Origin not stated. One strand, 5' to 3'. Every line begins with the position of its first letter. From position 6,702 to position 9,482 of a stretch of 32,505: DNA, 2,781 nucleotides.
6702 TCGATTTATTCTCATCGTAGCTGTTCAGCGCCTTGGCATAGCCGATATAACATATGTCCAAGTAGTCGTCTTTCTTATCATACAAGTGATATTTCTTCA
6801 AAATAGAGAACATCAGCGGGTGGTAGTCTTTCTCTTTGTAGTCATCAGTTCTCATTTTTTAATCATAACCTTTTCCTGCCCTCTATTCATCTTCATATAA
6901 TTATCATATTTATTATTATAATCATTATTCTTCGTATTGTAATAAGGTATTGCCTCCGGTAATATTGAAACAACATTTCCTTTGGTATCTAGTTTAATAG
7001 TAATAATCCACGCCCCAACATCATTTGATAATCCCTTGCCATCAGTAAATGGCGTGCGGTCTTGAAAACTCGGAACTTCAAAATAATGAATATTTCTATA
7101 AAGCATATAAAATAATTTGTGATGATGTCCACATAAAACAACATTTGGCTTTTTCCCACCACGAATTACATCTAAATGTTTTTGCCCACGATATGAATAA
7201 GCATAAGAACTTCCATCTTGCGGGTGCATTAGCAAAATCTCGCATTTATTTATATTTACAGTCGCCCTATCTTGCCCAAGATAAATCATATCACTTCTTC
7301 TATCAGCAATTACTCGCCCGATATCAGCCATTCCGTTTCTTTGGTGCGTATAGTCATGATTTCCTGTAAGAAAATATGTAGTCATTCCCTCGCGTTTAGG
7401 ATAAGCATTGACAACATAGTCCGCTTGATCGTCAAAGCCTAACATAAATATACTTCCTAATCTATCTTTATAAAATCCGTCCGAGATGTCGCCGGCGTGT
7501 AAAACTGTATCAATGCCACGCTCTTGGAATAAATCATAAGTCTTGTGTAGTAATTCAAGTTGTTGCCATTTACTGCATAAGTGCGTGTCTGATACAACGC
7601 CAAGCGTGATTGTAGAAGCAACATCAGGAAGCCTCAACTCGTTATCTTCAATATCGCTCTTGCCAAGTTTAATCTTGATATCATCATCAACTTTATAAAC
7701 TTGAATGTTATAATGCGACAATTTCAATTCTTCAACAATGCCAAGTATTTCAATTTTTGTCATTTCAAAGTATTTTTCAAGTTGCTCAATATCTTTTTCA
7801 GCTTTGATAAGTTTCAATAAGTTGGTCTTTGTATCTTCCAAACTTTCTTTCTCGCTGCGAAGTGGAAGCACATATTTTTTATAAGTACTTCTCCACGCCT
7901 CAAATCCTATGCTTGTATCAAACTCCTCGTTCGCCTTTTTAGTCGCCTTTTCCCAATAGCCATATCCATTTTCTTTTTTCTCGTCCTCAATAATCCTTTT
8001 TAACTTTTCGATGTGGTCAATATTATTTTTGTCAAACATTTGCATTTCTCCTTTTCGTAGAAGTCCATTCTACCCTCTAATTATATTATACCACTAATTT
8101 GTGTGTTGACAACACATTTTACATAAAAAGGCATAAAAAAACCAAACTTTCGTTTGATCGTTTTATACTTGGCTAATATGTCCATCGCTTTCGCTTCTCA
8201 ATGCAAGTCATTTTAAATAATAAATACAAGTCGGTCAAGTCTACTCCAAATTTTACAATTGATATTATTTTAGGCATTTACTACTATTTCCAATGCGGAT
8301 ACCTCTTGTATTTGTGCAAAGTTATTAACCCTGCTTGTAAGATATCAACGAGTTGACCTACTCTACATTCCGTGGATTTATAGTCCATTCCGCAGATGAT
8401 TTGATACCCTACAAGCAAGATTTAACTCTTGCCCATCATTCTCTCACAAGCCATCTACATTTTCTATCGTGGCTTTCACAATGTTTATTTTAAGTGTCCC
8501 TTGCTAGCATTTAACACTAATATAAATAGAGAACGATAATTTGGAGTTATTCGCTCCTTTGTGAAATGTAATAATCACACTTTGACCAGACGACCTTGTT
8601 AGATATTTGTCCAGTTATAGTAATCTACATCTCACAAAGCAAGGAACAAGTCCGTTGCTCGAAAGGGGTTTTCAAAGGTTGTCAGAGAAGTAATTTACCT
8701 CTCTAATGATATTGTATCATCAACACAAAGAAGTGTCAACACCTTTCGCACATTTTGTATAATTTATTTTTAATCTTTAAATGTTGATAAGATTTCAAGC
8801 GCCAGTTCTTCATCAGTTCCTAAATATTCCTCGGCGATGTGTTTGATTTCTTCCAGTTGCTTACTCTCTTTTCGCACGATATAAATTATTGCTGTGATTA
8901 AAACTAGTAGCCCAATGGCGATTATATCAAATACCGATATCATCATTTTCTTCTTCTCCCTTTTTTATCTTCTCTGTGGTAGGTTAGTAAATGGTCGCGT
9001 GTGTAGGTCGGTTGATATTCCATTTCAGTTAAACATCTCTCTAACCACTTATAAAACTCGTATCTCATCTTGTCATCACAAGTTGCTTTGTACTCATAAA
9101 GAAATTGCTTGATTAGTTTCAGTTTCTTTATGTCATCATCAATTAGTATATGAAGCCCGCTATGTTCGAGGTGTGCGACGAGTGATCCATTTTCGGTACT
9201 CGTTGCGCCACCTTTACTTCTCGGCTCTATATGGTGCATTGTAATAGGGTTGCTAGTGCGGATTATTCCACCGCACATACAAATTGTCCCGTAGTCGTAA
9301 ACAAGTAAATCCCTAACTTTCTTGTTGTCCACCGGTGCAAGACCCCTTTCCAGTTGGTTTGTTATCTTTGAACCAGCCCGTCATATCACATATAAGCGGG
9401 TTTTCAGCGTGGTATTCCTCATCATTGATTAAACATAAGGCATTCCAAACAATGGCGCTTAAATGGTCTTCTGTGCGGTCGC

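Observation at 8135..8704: About 570-nt promoter-to-terminator noncoding unit with strand-specific long-range helices: candidate large structured phage RNA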

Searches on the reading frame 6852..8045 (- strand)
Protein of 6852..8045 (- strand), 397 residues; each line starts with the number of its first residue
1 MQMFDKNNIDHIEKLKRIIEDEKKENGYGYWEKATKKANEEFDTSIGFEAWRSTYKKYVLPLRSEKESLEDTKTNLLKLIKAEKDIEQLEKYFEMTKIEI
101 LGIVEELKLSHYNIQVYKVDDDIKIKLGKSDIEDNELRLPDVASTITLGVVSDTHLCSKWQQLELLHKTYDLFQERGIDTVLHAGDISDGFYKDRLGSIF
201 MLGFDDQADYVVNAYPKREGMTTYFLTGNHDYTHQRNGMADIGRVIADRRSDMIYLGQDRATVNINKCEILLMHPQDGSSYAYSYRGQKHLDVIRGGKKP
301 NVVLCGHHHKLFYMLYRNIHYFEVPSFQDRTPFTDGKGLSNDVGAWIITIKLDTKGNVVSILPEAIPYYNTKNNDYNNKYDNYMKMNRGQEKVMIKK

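Call 10: search_protein_families(library=pfam, proteins=[window:6852-8045:-], max_evalue=0.01)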
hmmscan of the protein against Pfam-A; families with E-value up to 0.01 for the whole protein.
window:6852-8045:- (397 aa): 2 families
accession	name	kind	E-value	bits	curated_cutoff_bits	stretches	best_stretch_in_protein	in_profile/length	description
PF12850.12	Metallophos_2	-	2.2e-12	47.7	27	1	148-313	3-121/154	Calcineurin-like phosphoesterase superfamily domain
PF00149.33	Metallophos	-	3.9e-09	37.7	21.5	1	147-310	2-190/191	Calcineurin-like phosphoesterase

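Call 11: search_protein_families(library=phrogs, proteins=[window:6852-8045:-], max_evalue=0.001)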
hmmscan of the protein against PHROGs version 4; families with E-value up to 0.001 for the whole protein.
window:6852-8045:- (397 aa): 2 families
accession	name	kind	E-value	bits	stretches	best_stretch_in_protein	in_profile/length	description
phrog_7339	-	DNA, RNA and nucleotide metabolism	3.4e-11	44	1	145-314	29-202/263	DNA repair exonuclease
phrog_1649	-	other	1.3e-10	41.4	1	132-259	22-132/308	metallo-phosphoesterase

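Call 12: find_related_loci(query=window:6852-8045:-, collection=viral_contigs, flank=4000)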
Query window:6852-8045:- (397 aa) in viral_contigs; peptide patterns used: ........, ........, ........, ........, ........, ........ (x = any residue, [..] = any of these).
16 stretches matched a pattern; 13 encode a relative of the query (tblastn E <= 1e-3); 13 distinct loci.
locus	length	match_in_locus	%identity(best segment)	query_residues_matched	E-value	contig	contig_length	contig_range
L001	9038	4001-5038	41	47-376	5e-79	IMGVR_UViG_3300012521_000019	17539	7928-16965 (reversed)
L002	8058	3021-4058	41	47-376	4e-79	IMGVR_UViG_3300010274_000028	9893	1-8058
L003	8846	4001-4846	45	98-377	3e-76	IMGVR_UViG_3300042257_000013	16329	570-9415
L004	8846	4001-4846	45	98-377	3e-76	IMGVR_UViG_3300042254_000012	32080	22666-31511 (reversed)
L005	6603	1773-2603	46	98-372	1e-75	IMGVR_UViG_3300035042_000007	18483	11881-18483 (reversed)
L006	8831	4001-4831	46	98-372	1e-75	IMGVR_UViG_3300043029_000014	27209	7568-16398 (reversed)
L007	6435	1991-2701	48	146-377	6e-74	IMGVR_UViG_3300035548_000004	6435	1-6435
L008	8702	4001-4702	50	146-376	4e-73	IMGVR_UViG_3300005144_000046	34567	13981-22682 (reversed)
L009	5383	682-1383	50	146-376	1e-71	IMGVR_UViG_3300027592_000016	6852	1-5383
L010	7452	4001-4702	50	146-376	1e-71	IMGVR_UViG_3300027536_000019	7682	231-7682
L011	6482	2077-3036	42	66-378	2e-70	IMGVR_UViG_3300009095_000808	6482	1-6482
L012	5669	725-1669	40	64-376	1e-67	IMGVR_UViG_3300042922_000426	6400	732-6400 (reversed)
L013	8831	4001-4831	46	98-372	1e-75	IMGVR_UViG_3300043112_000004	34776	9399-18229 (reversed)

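Call 13: find_related_loci(query=window:6852-8045:-, collection=genome_contigs, flank=4000)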
Query window:6852-8045:- (397 aa) in genome_contigs; peptide patterns used: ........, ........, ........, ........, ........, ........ (x = any residue, [..] = any of these).
35 stretches matched a pattern, but none encodes a relative of the query by tblastn (E <= 1e-3).

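Call 16: find_encoding_contigs(protein=window:6852-8045:-, flank=3000, max_places=10)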
Protein window:6852-8045:- (397 aa): no gene with exactly this product is on record in the collection.

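Call 18: find_homologous_proteins(query=window:6852-8045:-, max_evalue=1e-20)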
Query window:6852-8045:- (397 aa): 526 proteins with E <= 1e-20 among 2707 candidates; the best 120 are listed.
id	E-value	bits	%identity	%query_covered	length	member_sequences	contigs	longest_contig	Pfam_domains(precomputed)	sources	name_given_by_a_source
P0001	1.7e-267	905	100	99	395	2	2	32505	PF12850.13,PF00149.34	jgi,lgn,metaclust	metaclust:\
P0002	1.0e-227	774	83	99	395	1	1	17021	PF12850.13,PF00149.34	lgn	-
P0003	3.3e-108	380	48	94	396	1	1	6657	PF12850.13,PF00149.34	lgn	-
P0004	1.1e-105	372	38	88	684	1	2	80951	PF12850.13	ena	-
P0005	1.3e-105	372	40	74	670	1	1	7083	PF12850.13,PF00149.34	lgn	-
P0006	8.2e-102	359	45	56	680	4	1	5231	PF12850.13,PF00149.34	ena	-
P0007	7.3e-101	356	43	71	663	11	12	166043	PF12850.13,PF00149.34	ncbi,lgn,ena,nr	ncbi:MAG: metallophosphoesterase family protein [Bacilli bacterium]|nr:metallophosphoesterase family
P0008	3.6e-95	337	37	79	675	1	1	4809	PF12850.13,PF00149.34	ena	-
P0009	1.8e-94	335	40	55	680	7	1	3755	PF12850.13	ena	-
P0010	6.7e-90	320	43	94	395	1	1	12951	PF12850.13,PF00149.34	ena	-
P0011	1.1e-89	319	50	76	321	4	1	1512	PF12850.13,PF00149.34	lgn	-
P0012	1.8e-88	315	44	92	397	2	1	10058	PF12850.13,PF00149.34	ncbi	-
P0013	3.5e-87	311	47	76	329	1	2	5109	PF12850.13,PF00149.34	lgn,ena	-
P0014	6.2e-87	310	49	74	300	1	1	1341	PF12850.13,PF00149.34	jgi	jgi:predicted phosphodiesterase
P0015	3.7e-86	308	47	74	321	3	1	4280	PF12850.13,PF00149.34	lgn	-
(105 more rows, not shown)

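Call 19: find_encoding_contigs(protein=P0002, flank=5000, max_places=4)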
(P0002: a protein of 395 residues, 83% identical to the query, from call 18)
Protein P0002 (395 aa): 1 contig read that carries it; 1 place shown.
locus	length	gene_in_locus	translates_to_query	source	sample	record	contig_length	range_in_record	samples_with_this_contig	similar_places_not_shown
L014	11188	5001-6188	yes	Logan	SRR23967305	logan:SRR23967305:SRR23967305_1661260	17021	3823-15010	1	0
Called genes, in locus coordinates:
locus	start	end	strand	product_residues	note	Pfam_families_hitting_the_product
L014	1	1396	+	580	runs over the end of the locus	PF06048:DUF927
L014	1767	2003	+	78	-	-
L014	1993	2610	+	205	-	PF13392:HNH_3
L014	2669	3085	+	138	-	-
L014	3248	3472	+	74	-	-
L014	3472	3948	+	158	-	PF02732:ERCC4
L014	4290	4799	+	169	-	PF04542:Sigma70_r2 (weak), PF04545:Sigma70_r4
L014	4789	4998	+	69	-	-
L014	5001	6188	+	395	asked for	PF00149:Metallophos, PF12850:Metallophos_2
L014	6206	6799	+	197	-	PF14512:TM1586_NiRdase (faint), PF00881:Nitroreductase (weak)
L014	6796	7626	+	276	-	-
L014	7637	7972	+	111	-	-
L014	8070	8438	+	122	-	PF16677:GP3_package (weak)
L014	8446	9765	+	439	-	-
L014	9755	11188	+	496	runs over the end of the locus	PF05133:SPP1_portal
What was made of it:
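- Closest known: phi29 pRNA. Different: This phage has a classical terS/TerL/SPP1-type portal packaging machine (calls 11, 19).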

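Call 20: find_encoding_contigs(protein=P0001, flank=5000, max_places=4)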
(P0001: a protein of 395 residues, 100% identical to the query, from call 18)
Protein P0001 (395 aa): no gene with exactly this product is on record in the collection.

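Call 21: find_encoding_contigs(protein=P0003, flank=5000, max_places=4)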
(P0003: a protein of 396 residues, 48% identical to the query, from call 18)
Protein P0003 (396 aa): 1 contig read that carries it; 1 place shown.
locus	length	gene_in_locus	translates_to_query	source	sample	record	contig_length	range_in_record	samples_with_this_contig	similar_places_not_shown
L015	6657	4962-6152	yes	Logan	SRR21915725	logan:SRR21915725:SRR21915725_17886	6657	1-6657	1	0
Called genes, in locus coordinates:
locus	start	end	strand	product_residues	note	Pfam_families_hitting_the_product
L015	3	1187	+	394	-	?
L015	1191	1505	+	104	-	-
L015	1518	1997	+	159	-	-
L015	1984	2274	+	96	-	-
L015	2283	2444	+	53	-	-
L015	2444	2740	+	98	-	PF24963:DUF7768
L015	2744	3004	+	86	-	-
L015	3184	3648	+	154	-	-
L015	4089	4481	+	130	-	-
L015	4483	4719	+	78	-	-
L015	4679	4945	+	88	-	PF06356:DUF1064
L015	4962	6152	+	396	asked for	PF00149:Metallophos (weak), PF12850:Metallophos_2 (weak)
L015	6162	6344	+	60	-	-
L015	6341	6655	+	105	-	?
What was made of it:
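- On cos site with HNH-assisted packaging: In L014 and L015 the unit is not next to an HNH gene (calls 19, 21).
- In L014 and L015 the unit is not next to an HNH gene or terS (calls 19, 21).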

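Call 36: find_encoding_contigs(protein=P0010, flank=7000, max_places=3)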
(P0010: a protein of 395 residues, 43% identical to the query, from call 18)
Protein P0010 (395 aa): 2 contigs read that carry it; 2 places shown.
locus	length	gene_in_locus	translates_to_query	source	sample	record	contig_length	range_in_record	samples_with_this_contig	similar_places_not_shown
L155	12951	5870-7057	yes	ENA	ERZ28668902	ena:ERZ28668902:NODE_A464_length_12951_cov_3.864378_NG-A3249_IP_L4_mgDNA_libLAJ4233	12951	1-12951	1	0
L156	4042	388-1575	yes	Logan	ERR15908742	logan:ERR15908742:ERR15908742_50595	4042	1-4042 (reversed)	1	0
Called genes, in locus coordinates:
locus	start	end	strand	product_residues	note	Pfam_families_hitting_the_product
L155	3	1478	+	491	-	?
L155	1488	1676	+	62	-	PF16945:Phage_r1t_holin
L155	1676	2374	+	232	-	PF08291:Peptidase_M15_3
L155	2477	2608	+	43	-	-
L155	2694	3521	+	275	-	-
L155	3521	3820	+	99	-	-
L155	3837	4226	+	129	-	-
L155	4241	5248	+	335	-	-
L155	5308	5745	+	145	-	-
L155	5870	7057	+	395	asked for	PF00149:Metallophos, PF12850:Metallophos_2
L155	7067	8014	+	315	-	-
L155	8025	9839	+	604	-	-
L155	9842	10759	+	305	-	-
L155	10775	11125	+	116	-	-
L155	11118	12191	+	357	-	PF01391:Collagen (faint)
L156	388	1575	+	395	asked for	PF00149:Metallophos, PF12850:Metallophos_2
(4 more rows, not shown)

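Call 37: find_encoding_contigs(protein=P0012, flank=7000, max_places=3)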
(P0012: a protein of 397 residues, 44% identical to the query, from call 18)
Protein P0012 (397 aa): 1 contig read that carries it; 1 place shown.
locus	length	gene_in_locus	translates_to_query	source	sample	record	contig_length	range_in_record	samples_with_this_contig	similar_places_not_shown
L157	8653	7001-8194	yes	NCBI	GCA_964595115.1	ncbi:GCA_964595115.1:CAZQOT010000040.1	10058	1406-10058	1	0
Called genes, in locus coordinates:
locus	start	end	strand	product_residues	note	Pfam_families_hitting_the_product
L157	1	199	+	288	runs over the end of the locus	PF07083:DUF1351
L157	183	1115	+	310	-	PF03837:RecT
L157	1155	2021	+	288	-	PF12706:Lactamase_B_2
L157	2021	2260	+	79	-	-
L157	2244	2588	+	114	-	-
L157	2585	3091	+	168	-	-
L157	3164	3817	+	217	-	-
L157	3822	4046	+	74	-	-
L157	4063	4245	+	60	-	-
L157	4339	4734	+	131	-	-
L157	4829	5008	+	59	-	-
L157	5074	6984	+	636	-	PF00535:Glycos_transf_2, PF10111:Glyco_tranf_2_2, PF00534:Glycos_transf_1, PF13692:Glyco_trans_1_4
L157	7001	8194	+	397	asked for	PF00149:Metallophos, PF12850:Metallophos_2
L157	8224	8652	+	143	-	?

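Call 38: search_protein_families(library=pfam, proteins=[L015:4089-4481:+, L015:4483-4719:+, L015:3184-3648:+, L015:6162-6344:+, L014:4290-4799:+, L014:4789-4998:+, L014:3248-3472:+, L014:2669-3085:+], max_evalue=0.1)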
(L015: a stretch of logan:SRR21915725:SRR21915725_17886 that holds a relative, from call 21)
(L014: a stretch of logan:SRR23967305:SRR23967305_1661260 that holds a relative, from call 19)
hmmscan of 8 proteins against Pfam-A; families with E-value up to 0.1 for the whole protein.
L015:4089-4481:+ (130 aa): 0 families

L015:4483-4719:+ (78 aa): 0 families

L015:3184-3648:+ (154 aa): 0 families

L015:6162-6344:+ (60 aa): 0 families

L014:4290-4799:+ (169 aa): 3 families
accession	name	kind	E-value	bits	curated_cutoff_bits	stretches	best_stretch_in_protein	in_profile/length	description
PF04545.22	Sigma70_r4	-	1.5e-08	34.5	24.1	1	109-160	1-49/50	Sigma-70, region 4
PF04542.20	Sigma70_r2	-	1.7e-07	31.4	24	1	6-69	5-70/71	Sigma-70 region 2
PF13443.12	HTH_26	-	0.023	15.4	22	1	127-161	6-40/63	Cro/C1-type HTH DNA-binding domain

L014:4789-4998:+ (69 aa): 1 family
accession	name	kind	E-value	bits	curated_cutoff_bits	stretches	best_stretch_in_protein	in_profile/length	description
PF18028.7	Zmiz1_N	-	0.091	13.5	28.9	1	26-68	36-80/99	Zmiz1 N-terminal tetratricopeptide repeat domain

L014:3248-3472:+ (74 aa): 0 families

L014:2669-3085:+ (138 aa): 3 families
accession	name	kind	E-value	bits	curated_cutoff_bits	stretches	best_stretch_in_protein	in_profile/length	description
PF00772.26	DnaB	-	0.0021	18.5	23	1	10-94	6-98/103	DnaB-like helicase N terminal domain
PF14540.12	NTF-like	-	0.024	15.1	27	1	46-119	4-73/118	Nucleotidyltransferase-like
PF09267.15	Dict-STAT-coil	-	0.05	14.4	22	1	2-68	44-110/114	Dictyostelium STAT, coiled coil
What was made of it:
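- In all three genomes the unit ends with a terminator immediately upstream of the operon that holds the MPE and, in the window and L014, the sigma gene (calls 10, 19, 21, 38).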

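Call 72: find_related_loci(query=L015:4089-4481:+, collection=viral_contigs, flank=3000)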
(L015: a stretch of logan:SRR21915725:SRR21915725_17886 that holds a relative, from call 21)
Query L015:4089-4481:+ (130 aa) in viral_contigs; peptide patterns used: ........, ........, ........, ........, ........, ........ (x = any residue, [..] = any of these).
61 stretches matched a pattern, but none encodes a relative of the query by tblastn (E <= 1e-3).

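Call 97: search_dna_similar(query=window:6852-8045:-, collection=phages, mode=protein, max_rows=25)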
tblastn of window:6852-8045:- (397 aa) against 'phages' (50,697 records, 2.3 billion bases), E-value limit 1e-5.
Records with a match: 1; places in all: 1; records where one place covers at least 80% of the query: 0.
Best place of each record, by identity: <60% 1.
By first word of the organism name: Halorubrum 1.
By host as written in the record: Halorubrum sp. BL36 1.
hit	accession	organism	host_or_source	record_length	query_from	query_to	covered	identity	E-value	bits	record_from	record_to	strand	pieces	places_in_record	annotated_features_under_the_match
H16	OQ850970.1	Halorubrum tailed virus BLv36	Halorubrum sp. BL36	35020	134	363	58%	31.6%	4e-28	122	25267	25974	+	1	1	hypothetical protein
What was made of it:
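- Tried and rejected: The MPE has no relative in cultured bacterial phages (call 97).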

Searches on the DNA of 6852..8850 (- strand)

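Call 4: search_rna_families(source=window, start=7950, end=8850, threshold=evalue, max_evalue=10, show_alignments=2)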
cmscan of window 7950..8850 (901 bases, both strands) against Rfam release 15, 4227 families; matches with E-value up to 10: 7.
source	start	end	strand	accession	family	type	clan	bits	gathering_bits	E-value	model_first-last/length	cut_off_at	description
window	8725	8817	-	RF01205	snR62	Gene; snRNA; snoRNA; CD-box;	CL00055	23.1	55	10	1-100/100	no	Small nucleolar RNA snR62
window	8479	8531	-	RF04010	mir-3003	Gene; miRNA;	-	18.4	70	3.4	1-76/76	no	mir-3003 microRNA precursor family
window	8744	8804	-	RF01183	SNORD19B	Gene; snRNA; snoRNA; CD-box;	CL00048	17.9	50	8.6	1-84/84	no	Small nucleolar RNA SNORD19B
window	8037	8076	-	RF03084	DUF2815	Gene; sRNA;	-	16.3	41.2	5.8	1-62/62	no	DUF2815 RNA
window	8651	8732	-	RF00333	snoZ157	Gene; snRNA; snoRNA; CD-box;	CL00063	15.9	55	6.5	1-100/100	no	Small nucleolar RNA Z157/R69/R10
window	8681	8766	+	RF02527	SSRC38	Gene; sRNA;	-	15.8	80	4.6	1-166/166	no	Streptococcus sRNA SSRC38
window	8300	8366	-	RF02086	Yar_2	Gene; lncRNA;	-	12.9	50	5.4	1-74/74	no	Yellow-achaete intergenic RNA conserved region 2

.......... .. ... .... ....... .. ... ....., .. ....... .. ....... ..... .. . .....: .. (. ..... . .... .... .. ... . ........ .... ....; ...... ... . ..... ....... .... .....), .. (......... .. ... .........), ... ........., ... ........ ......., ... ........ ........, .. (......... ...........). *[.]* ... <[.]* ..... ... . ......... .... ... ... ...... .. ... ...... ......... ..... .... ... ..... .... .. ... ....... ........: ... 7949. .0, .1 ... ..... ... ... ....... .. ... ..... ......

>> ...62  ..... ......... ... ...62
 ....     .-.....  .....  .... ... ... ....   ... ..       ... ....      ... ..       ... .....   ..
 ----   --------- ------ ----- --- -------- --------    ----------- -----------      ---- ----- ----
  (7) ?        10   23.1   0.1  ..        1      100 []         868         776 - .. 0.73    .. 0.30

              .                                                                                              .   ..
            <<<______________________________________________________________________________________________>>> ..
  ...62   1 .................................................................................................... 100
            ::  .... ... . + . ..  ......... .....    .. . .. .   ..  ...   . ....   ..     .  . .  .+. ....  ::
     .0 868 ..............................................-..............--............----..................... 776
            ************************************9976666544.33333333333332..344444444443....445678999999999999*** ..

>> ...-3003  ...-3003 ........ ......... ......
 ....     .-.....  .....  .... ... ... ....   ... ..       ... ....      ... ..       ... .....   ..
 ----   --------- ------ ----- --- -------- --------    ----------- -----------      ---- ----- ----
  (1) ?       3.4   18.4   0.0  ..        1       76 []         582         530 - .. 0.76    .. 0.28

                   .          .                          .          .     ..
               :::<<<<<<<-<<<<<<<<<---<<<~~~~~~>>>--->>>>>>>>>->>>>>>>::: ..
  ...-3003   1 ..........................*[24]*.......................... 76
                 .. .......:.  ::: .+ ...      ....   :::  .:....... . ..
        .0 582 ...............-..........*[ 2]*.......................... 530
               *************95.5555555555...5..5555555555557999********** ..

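Call 8: search_dna_similar(query=window:8046-8769:-, collection=phages, mode=distant, max_rows=40)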
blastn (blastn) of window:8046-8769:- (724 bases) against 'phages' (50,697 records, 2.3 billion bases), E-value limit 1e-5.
No match.

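Call 95: search_dna_similar(query=L015:3650-4090:+, collection=phages, mode=distant, max_evalue=0.01)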
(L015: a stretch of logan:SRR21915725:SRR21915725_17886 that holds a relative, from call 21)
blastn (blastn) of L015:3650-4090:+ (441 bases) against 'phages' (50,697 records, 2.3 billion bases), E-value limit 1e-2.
No match.

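Call 96: search_dna_similar(query=window:8327-8704:-, collection=phages, mode=distant, max_evalue=1)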
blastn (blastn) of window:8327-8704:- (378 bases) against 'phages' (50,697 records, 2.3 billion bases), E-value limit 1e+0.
No match.
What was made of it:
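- Tried and rejected: blastn of the region, of its structured part and of the L015 unit against 50,697 GenBank phage records: no match (calls 8, 95, 96).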

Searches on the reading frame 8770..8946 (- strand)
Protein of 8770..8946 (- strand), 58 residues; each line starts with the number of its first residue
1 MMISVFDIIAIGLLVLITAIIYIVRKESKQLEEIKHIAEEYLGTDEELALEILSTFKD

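Call 10: search_protein_families(library=pfam, proteins=[window:8770-8946:-], max_evalue=0.01)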
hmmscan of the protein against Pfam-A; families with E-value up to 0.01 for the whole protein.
window:8770-8946:- (58 aa): 1 family
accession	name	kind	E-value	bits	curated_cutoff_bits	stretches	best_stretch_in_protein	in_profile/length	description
PF19393.4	DUF5968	-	0.0062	17.1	25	1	2-38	5-42/150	Family of unknown function (DUF5968)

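Call 11: search_protein_families(library=phrogs, proteins=[window:8770-8946:-], max_evalue=0.001)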
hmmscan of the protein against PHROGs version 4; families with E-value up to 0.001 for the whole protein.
window:8770-8946:- (58 aa): 0 families

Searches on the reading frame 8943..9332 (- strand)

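Call 10: search_protein_families(library=pfam, proteins=[window:8943-9332:-], max_evalue=0.01)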
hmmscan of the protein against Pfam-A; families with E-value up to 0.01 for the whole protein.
window:8943-9332:- (129 aa): 1 family
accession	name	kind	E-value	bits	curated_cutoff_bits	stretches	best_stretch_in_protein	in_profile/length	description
PF01844.29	HNH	-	4e-06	27.3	21.4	1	19-50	3-34/47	HNH endonuclease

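Call 11: search_protein_families(library=phrogs, proteins=[window:8943-9332:-], max_evalue=0.001)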
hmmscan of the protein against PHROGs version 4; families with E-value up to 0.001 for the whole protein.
window:8943-9332:- (129 aa): 1 family
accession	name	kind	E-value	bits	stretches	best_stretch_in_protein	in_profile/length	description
phrog_2214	-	DNA, RNA and nucleotide metabolism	0.00013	22.2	1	3-54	181-230/429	HNH endonuclease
